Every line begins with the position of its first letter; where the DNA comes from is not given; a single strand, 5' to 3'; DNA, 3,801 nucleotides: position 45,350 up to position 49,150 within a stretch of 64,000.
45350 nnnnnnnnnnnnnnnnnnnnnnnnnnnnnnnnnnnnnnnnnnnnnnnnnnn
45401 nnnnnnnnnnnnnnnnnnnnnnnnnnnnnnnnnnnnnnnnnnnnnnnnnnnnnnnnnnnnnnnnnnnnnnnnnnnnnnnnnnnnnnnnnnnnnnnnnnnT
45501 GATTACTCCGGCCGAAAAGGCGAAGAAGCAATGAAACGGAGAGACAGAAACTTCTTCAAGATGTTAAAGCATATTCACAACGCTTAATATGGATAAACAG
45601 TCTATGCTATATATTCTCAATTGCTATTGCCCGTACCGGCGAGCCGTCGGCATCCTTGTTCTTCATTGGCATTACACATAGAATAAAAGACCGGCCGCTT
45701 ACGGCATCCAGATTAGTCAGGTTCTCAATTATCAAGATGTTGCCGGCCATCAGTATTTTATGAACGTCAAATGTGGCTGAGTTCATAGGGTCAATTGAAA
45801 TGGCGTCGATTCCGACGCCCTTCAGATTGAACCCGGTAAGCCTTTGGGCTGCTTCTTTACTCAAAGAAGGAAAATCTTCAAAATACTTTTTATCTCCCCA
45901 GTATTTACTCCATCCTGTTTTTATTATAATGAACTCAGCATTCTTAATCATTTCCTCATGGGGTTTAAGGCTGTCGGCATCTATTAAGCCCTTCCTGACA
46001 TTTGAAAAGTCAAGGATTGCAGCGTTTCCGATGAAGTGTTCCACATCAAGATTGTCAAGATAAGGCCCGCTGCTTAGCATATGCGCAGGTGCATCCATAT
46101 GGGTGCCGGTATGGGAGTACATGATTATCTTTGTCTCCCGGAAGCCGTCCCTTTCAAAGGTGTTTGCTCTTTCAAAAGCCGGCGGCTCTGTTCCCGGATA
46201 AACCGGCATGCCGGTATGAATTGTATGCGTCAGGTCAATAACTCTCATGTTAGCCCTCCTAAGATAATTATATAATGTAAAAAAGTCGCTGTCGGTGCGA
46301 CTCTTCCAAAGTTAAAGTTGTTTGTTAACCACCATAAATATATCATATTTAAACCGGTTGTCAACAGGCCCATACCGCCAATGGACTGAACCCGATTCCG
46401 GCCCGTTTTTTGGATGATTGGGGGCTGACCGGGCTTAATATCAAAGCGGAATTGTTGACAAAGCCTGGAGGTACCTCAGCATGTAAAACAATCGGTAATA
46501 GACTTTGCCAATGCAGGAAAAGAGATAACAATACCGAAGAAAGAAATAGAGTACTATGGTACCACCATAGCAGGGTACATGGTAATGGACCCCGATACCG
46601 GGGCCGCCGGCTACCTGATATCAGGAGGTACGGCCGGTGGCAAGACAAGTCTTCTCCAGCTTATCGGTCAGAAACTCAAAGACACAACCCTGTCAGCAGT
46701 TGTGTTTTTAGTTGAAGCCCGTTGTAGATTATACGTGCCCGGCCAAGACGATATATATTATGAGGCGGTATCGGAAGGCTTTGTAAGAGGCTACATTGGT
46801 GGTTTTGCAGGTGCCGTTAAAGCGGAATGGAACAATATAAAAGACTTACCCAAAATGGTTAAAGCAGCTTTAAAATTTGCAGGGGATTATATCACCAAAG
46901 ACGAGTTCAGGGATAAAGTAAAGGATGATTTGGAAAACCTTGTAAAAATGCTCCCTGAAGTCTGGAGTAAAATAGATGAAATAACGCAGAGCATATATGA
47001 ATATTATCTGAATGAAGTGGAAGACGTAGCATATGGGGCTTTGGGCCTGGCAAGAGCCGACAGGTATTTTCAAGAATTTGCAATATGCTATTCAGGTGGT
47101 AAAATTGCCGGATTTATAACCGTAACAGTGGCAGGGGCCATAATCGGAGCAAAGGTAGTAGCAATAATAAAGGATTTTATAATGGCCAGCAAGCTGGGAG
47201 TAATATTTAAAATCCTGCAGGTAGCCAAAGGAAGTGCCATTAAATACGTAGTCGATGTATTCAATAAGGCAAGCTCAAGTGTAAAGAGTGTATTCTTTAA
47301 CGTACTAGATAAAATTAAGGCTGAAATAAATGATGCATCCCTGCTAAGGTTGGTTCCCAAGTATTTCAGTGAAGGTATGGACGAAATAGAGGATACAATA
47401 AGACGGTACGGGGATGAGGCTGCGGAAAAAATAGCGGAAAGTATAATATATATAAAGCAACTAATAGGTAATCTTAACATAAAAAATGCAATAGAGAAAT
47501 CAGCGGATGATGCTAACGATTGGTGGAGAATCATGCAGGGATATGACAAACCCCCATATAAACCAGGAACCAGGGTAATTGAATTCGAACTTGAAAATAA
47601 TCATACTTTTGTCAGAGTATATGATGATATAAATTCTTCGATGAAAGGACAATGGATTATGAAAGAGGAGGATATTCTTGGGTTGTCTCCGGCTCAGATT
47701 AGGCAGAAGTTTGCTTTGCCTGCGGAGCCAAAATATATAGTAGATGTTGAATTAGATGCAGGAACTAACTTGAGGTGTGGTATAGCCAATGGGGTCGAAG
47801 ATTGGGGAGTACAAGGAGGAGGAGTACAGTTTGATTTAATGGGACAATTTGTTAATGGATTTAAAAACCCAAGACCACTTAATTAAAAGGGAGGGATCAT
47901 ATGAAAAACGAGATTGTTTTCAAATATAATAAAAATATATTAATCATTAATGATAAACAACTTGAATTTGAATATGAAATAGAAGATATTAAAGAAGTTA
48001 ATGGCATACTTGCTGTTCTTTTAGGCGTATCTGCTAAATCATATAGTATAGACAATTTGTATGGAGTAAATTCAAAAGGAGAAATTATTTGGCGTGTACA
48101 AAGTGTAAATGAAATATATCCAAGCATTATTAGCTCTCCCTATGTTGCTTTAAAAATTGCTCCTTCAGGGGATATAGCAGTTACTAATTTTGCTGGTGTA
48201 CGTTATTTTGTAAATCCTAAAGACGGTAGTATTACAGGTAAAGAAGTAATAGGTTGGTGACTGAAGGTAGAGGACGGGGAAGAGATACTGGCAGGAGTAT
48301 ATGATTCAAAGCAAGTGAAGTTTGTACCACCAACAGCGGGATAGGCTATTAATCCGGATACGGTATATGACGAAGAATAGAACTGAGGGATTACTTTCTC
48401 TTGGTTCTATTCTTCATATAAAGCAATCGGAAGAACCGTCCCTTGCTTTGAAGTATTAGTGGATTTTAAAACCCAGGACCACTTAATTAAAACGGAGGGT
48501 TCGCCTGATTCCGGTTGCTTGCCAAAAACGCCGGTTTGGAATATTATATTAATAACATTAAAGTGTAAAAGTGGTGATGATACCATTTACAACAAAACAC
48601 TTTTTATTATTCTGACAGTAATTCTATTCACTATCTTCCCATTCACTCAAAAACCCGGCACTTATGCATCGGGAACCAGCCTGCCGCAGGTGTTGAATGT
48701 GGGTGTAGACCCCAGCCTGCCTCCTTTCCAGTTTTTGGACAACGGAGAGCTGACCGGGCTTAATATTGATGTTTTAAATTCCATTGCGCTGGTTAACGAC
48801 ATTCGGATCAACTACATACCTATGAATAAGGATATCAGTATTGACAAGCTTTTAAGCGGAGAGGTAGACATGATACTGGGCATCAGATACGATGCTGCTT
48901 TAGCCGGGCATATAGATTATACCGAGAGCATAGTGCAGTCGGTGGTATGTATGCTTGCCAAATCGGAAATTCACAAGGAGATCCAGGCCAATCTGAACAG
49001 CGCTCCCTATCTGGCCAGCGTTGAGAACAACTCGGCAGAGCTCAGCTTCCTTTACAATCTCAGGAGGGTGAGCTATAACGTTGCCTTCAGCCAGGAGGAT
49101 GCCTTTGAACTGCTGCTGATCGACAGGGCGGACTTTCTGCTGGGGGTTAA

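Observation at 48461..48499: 39-bp repeat of the toxin 3' end plus immunity RBS, fused in frame to the start of a sensor histidine kinase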

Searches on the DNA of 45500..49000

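Call 44: search_rna_families(source=window, start=45500, end=49000, threshold=evalue, max_evalue=1)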
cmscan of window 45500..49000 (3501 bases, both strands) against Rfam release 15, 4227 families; matches with E-value up to 1: 1.
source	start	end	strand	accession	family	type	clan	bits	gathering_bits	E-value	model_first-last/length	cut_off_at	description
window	46321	46365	+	RF01363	CRISPR-DR50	Gene; CRISPR;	-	25.6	47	0.73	1-46/46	no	CRISPR RNA direct repeat element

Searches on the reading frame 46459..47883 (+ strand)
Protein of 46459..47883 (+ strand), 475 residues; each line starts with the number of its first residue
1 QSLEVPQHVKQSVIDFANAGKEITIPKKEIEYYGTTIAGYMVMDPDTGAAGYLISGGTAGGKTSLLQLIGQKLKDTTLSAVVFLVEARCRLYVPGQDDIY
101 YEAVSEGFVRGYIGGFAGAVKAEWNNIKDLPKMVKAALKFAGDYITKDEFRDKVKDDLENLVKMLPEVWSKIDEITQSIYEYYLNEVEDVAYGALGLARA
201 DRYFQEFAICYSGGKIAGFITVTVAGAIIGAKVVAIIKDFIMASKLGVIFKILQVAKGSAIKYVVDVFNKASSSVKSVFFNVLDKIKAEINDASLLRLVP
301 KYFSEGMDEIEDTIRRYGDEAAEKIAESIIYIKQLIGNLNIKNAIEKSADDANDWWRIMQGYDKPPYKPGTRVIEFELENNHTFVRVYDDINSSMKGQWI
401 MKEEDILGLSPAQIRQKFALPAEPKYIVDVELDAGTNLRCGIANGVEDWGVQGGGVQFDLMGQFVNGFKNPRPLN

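Call 9: search_protein_families(library=pfam, proteins=[window:46459-47883:+], max_evalue=0.01)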
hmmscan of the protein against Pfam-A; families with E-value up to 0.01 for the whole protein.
window:46459-47883:+ (475 aa): 0 families

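Call 10: search_protein_families(library=ncbifam, proteins=[window:46459-47883:+], max_evalue=0.01)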
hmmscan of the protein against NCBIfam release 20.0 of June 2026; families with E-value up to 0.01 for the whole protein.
window:46459-47883:+ (475 aa): 0 families

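Call 11: find_homologous_proteins(query=window:46459-47883:+, max_evalue=0.001)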
Query window:46459-47883:+ (475 aa): 3 proteins with E <= 0.001 among 8000 candidates.
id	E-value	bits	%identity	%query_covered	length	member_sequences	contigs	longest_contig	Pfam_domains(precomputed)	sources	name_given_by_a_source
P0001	4.8e-286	967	100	91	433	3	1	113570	-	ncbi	-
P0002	1.2e-91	326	47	71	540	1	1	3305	-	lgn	-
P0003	2.6e-45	173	60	29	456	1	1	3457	-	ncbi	ncbi:MAG: hypothetical protein ACOX7H_08975, partial [Bacillota bacterium]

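Call 13: find_encoding_contigs(protein=P0001, flank=10000)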
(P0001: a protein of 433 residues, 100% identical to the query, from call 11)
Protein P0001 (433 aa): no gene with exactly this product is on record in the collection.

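Call 14: find_encoding_contigs(protein=P0003, flank=10000)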
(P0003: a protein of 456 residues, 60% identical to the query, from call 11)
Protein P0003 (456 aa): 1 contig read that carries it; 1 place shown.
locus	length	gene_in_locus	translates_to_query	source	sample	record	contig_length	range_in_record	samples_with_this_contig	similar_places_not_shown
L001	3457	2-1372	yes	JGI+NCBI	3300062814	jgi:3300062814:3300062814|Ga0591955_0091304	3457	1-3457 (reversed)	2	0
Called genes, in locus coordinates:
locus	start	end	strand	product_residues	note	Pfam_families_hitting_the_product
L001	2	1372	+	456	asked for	?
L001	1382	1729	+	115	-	PF25857:DUF7957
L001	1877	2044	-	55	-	-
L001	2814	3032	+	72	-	-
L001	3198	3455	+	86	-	?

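Call 15: find_encoding_contigs(protein=P0002, flank=10000)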
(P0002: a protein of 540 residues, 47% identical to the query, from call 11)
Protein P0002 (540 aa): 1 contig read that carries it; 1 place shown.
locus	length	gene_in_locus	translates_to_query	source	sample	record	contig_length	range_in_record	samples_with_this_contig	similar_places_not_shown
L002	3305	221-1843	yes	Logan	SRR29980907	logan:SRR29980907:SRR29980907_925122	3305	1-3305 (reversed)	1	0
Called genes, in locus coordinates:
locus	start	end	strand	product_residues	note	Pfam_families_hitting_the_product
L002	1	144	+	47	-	?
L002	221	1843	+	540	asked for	-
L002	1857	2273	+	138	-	-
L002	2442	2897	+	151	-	-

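Call 23: find_encoding_contigs(protein=P0004, flank=10000)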
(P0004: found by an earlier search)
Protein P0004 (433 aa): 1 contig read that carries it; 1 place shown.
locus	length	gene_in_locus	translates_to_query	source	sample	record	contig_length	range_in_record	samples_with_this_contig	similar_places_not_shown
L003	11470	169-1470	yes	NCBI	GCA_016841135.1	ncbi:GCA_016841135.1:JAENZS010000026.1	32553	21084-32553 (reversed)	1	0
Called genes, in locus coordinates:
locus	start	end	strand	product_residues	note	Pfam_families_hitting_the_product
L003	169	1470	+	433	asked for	-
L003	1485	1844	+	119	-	PF25857:DUF7957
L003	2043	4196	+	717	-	PF00497:SBP_bac_3, PF00512:HisKA, PF02518:HATPase_c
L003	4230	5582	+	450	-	PF00072:Response_reg, PF07724:AAA_2 (faint), PF00158:Sigma54_activat, PF00493:MCM (weak), PF14532:Sigma54_activ_2, PF07728:AAA_5, PF25601:AAA_lid_14, PF02954:HTH_8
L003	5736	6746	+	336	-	PF16868:NMT1_3, PF12974:Phosphonate-bd, PF09084:NMT1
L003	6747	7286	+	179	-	PF08905:DUF1850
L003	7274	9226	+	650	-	PF06808:DctM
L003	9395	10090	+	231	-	PF04542:Sigma70_r2, PF04545:Sigma70_r4 (faint), PF08281:Sigma70_r4_2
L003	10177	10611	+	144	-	PF14196:ATC_hydrolase (weak)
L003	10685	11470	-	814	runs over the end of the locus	PF00989:PAS, PF08447:PAS_3 (faint), PF13426:PAS_9 (weak), PF00989:PAS, PF13188:PAS_8 (weak), PF13426:PAS_9, PF00512:HisKA, PF02518:HATPase_c, +1 more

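Call 24: find_encoding_contigs(protein=P0005, flank=10000)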
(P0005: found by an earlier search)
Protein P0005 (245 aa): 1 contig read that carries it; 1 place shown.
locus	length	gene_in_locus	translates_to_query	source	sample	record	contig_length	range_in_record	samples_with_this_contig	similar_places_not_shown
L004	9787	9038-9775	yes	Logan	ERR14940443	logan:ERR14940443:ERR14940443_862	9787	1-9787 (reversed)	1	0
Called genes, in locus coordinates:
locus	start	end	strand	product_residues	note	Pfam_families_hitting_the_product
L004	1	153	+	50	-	?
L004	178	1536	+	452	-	PF07287:AtuA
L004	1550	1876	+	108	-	PF14330:DUF4387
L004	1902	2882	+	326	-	PF03401:TctC, PF16868:NMT1_3 (weak)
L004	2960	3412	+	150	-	PF07331:TctB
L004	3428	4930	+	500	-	PF01970:TctA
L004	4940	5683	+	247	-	PF09339:HTH_IclR, PF01614:IclR_C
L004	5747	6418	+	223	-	PF03737:RraA-like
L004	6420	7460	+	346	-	PF02615:Ldh_2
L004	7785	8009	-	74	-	PF13938:DUF4213 (weak)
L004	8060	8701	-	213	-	PF04199:Cyclase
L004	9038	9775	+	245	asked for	-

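Call 25: find_encoding_contigs(protein=P0008, flank=10000)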
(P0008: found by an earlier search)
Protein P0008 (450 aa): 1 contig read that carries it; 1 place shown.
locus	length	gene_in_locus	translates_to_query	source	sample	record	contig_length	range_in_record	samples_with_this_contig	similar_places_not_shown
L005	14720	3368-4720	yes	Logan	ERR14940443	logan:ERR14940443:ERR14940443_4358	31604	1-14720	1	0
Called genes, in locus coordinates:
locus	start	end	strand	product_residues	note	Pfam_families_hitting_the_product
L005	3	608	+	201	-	?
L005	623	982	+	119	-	PF25857:DUF7957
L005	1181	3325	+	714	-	PF00497:SBP_bac_3, PF00512:HisKA, PF02518:HATPase_c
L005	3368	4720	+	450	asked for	PF00072:Response_reg, PF07724:AAA_2 (faint), PF00158:Sigma54_activat, PF00493:MCM (weak), PF14532:Sigma54_activ_2, PF07728:AAA_5, PF25601:AAA_lid_14, PF02954:HTH_8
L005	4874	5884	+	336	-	PF16868:NMT1_3, PF12974:Phosphonate-bd, PF09084:NMT1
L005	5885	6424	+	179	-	PF08905:DUF1850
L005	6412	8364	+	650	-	PF06808:DctM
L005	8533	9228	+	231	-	PF04542:Sigma70_r2, PF04545:Sigma70_r4 (faint), PF08281:Sigma70_r4_2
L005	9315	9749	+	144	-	PF14196:ATC_hydrolase (weak)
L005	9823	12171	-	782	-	PF00989:PAS, PF08447:PAS_3 (faint), PF13426:PAS_9 (weak), PF00989:PAS, PF13188:PAS_8 (weak), PF13426:PAS_9, PF00512:HisKA, PF02518:HATPase_c, +1 more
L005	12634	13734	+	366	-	PF12725:DUF3810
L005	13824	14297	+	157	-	PF06177:QueT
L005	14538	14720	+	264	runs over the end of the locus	PF01008:IF-2B (weak), PF08220:HTH_DeoR, PF08279:HTH_11 (weak), PF00455:DeoRC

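Call 52: search_protein_representatives(protein=window:46459-47883:+)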
Query: 475 residues. Proteins with E-value up to 0.001 (for the whole library): 1585; up to 1e-10: 560; up to 1e-30: 78. The best 150 are listed.
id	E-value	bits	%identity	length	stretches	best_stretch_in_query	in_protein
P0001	1.5e-286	966.8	100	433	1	43-475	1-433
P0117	3.1e-49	184.4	43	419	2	319-474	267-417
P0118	2.4e-47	178.2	45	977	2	323-465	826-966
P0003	8.2e-46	173.2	57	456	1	319-474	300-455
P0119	5.8e-45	170.4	62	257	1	338-474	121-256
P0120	2.7e-44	168.2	53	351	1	316-474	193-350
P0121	2.4e-43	165.0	60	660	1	335-474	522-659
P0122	5.2e-43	163.9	52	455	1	327-472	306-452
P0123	1.3e-42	162.7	59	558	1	336-474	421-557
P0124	3.0e-42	161.4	52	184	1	325-473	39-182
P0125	2.5e-41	158.3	54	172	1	333-474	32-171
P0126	3.1e-41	158.1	54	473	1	334-474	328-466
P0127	5.1e-41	157.3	59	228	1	345-474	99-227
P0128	7.4e-41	156.8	48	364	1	285-474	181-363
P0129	2.2e-40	155.3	55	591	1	331-474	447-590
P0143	9.6e-37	143.3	52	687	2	347-471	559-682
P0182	1.5e-31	126.1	36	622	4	348-474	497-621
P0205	4.7e-29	117.9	55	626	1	346-472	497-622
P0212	5.6e-28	114.4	50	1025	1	347-472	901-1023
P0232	1.9e-25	106.0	43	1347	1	336-466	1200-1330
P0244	4.4e-24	101.5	52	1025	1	361-474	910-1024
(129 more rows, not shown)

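Call 53: search_protein_families(library=pfam, proteins=[P0118, P0212, P0232, P0121, P0143, P0129, P0182, P0205, P0244, P0117], max_evalue=0.001)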
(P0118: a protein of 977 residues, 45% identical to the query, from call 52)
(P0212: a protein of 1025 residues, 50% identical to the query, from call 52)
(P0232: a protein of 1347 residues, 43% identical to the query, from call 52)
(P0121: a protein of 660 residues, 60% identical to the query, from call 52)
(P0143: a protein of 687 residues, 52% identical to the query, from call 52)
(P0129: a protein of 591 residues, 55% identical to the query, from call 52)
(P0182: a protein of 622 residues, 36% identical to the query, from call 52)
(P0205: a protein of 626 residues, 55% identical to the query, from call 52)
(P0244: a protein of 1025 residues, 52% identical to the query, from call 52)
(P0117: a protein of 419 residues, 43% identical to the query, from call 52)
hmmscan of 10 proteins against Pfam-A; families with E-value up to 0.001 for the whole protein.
P0118 (977 aa): 1 family
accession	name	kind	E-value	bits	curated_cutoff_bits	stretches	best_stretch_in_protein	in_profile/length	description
PF01841.26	Transglut_core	-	3.2e-15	56.8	23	1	8-140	20-108/108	Transglutaminase-like superfamily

P0212 (1025 aa): 4 families
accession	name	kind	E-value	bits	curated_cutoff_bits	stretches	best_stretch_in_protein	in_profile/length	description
PF00092.34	VWA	-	1.8e-11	45.1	23.8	1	503-639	23-173/174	von Willebrand factor type A domain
PF13519.12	VWA_2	-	1.3e-09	39.1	27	1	463-581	1-106/107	von Willebrand factor type A domain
PF18884.5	TSP3_bac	-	5.4e-09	36.2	25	1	278-300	1-22/22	Bacterial TSP3 repeat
PF13768.12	VWA_3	-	5.8e-06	26.9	27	1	537-624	62-152/155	von Willebrand factor type A domain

P0232 (1347 aa): 1 family
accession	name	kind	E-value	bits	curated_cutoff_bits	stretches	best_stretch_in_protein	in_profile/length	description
PF07495.19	Y_Y_Y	-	6.9e-13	48.7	26.6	0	595-659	2-64/65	Y_Y_Y domain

P0121 (660 aa): 0 families

P0143 (687 aa): 0 families

P0129 (591 aa): 1 family
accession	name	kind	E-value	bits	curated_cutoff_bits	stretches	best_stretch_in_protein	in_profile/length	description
PF04740.18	LXG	-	3.5e-23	83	26.5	1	7-184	5-184/202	LXG domain of WXG superfamily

P0182 (622 aa): 0 families

P0205 (626 aa): 0 families

P0244 (1025 aa): 0 families

P0117 (419 aa): 0 families

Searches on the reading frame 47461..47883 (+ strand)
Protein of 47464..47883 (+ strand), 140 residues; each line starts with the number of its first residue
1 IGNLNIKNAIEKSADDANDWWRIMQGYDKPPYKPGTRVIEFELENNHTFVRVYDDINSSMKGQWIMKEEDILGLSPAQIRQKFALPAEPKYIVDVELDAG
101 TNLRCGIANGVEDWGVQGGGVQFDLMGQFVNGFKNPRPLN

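Call 51: search_dna_similar(query=window:47464-47883:+, collection=plasmids, mode=protein, max_evalue=0.001, max_rows=15)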
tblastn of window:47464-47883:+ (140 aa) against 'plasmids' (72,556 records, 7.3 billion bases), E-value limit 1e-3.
No match.

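Call 58: search_solved_structures(query=A3, max_evalue=1)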
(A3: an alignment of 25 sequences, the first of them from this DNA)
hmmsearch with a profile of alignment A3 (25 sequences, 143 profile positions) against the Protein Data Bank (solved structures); distinct sequences matched with E-value up to 1: 1.
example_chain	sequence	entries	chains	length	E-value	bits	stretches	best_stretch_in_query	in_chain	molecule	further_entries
6b12_A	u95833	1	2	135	0.27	14.4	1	91-132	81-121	Tne2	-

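Call 59: find_related_loci(query=A3, collection=metagenome_contigs, flank=5000)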
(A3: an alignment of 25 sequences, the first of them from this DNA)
Query A3 (141 aa) in metagenome_contigs; peptide patterns used: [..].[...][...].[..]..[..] (x = any residue, [..] = any of these).
468 stretches matched a pattern; 295 encode a relative of the query (tblastn E <= 1e-3); the best 80 are kept; 80 distinct loci.
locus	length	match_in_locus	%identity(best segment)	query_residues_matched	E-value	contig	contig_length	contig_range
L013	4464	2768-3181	59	1-140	3e-54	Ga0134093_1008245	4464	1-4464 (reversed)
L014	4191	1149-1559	61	5-140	3e-51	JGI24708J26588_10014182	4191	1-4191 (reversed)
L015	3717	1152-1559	59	3-140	7e-50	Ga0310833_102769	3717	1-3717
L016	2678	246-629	60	12-140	2e-49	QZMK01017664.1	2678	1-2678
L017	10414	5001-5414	57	2-141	9e-49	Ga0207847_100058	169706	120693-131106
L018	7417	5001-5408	58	3-140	6e-48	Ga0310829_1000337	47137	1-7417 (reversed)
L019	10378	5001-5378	58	14-140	2e-47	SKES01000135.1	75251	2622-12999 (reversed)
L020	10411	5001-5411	55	2-140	3e-47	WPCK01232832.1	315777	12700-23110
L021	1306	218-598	59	14-141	3e-48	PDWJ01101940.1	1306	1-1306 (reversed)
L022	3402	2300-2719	52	2-140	7e-46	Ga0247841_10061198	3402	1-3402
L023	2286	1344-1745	55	6-140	3e-45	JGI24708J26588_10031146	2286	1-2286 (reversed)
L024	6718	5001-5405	53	3-140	6e-45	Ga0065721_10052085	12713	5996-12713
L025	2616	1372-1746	58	14-140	1e-44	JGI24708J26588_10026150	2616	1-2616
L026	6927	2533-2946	53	2-140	3e-44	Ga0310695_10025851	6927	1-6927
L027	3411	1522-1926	53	3-140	1e-43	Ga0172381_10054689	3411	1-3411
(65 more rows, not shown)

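Call 65: predict_structure(alignment_id=A3)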
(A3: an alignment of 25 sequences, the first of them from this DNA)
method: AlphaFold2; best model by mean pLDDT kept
length: 141 residues; sequences in the alignment: 25
mean_pLDDT: 96.1   pTM: 0.88
mean pLDDT of the five models: 96.1, 96.0, 95.9, 95.8, 95.8
residues with pLDDT >= 90: 133; 70-90: 8; 50-70: 0; < 50: 0
segments of 3 or more residues with pLDDT < 50: none
pLDDT, mean of each block of 10 residues (from residue 1): 93 97 92 97 98 97 96 98 97 98 98 95 95 96 85
secondary structure, 60 per line:
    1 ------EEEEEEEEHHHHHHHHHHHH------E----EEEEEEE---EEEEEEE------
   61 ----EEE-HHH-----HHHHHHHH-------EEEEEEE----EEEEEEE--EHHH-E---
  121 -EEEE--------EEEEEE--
elements in order: E7-14 H15-26 E38-44 E48-54 E65-67 H77-84 E92-98 E103-109 E122-125 E134-139

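Call 68: fold_search(model_id=the predicted structure, library=pdb)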
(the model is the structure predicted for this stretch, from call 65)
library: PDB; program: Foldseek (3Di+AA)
matches with E <= 10: 116; with E <= 0.001: 1
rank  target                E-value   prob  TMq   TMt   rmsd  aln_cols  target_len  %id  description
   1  6b12_A                4.0e-04  1.00  0.60  0.70   3.8       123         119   19  Structure of Tne2 in complex with Tni2 (released 2017-12-20)
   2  6xtd_A                1.1e-02  1.00  0.56  0.59   4.7       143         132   14  Rhs1-CT in complex with cognate immunity protein RhsI1 (released 2021-07-28)
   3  4zv0_A                8.7e-02  0.89  0.48  0.50   7.5       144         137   13  Structure of Tse6 in complex with Tsi6 (released 2015-11-11)
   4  8r17_A                1.0e-01  0.51  0.32  0.26   7.8       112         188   14  Crystal structure of Neurospora crassa NADase with modified C-terminus (released 2024-07-03)
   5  8pms_A                1.5e-01  0.47  0.34  0.27   6.3       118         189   15  NADase from Aspergillus fumigatus with replaced C-terminus from Neurospora crassa (released 2023-11-15)
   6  8pmr_C                1.9e-01  0.38  0.35  0.26   7.8       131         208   14  NADase from Aspergillus fumigatus with mutated calcium binding motif (D219A/E220A) (released 2023-11-15)
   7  8pmr_D                1.9e-01  0.33  0.31  0.23   8.0       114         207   16  NADase from Aspergillus fumigatus with mutated calcium binding motif (D219A/E220A) (released 2023-11-15)
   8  6yge_A                2.8e-01  0.28  0.31  0.23   8.1       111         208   15  NADase from Aspergillus fumigatus (released 2020-12-23)
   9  8pms_C                2.8e-01  0.25  0.31  0.25   7.4       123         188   13  NADase from Aspergillus fumigatus with replaced C-terminus from Neurospora crassa (released 2023-11-15)
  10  6ygf_B                3.0e-01  0.41  0.36  0.26   5.4       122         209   15  NADase from Aspergillus fumigatus with trapped reaction products (released 2020-12-23)
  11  8pmr_B                3.2e-01  0.28  0.32  0.24   8.0       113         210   16  NADase from Aspergillus fumigatus with mutated calcium binding motif (D219A/E220A) (released 2023-11-15)
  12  6ygf_A                3.6e-01  0.25  0.32  0.23   8.0       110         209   15  NADase from Aspergillus fumigatus with trapped reaction products (released 2020-12-23)
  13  6ygg_B                3.8e-01  0.21  0.31  0.23   8.1       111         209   15  NADase from Aspergillus fumigatus complexed with a substrate anologue (released 2020-12-23)
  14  6yge_B                4.0e-01  0.23  0.31  0.23   8.1       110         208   15  NADase from Aspergillus fumigatus (released 2020-12-23)
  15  8r15_A                4.5e-01  0.35  0.36  0.27   8.2       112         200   14  Crystal structure of Fusarium oxysporum NADase I (released 2024-07-03)
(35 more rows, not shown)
